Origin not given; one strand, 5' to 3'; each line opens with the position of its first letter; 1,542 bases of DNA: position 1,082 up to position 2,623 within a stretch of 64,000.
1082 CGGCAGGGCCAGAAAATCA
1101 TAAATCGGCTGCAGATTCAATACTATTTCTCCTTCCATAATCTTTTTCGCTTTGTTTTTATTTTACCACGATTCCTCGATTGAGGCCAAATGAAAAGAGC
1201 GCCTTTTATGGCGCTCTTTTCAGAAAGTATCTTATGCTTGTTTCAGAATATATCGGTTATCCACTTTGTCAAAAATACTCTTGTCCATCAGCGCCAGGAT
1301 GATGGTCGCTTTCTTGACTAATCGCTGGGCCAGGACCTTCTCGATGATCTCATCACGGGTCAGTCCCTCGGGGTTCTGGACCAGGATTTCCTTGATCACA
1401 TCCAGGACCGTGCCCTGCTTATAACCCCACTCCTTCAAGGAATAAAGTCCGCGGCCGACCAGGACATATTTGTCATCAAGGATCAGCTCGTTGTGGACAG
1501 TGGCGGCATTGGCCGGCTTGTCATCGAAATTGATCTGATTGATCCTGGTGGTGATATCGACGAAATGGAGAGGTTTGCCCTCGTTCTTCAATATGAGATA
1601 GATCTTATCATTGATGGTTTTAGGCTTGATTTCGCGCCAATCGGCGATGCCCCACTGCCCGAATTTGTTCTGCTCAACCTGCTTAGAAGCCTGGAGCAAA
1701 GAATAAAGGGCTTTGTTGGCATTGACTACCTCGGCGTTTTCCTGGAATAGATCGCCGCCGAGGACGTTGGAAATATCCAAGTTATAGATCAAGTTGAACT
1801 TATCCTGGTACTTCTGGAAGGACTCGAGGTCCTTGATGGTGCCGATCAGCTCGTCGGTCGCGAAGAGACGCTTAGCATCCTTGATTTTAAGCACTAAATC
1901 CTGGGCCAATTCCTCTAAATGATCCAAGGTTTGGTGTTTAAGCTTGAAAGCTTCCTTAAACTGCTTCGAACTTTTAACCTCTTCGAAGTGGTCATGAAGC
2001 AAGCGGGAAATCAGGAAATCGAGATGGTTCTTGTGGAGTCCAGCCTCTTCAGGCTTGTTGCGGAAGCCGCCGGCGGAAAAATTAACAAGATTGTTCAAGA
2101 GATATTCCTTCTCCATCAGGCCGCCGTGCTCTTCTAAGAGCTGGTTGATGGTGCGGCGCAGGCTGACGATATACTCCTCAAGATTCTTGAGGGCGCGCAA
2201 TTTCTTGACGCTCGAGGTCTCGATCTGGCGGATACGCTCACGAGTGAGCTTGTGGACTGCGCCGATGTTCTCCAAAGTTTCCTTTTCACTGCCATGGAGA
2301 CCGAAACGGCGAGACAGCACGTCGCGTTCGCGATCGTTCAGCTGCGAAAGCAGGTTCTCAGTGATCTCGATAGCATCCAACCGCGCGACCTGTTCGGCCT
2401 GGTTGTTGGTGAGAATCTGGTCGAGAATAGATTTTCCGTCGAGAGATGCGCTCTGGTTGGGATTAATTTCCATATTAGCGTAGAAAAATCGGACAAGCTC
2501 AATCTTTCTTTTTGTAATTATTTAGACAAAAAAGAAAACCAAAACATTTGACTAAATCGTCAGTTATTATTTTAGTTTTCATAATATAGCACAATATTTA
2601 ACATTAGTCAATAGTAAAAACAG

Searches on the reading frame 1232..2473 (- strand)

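Call 62: search_protein_families(library=pfam, proteins=[window:1232-2473:-], max_evalue=0.001)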
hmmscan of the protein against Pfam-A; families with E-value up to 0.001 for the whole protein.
window:1232-2473:- (413 aa): 2 families
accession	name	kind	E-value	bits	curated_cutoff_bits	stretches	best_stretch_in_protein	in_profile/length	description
PF04545.22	Sigma70_r4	-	5.9e-14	51.8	24.1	1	41-94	1-50/50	Sigma-70, region 4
PF05066.19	HARE-HTH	-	2.4e-09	37.9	25.9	0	287-349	3-71/71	HB1, ASXL, restriction endonuclease HTH domain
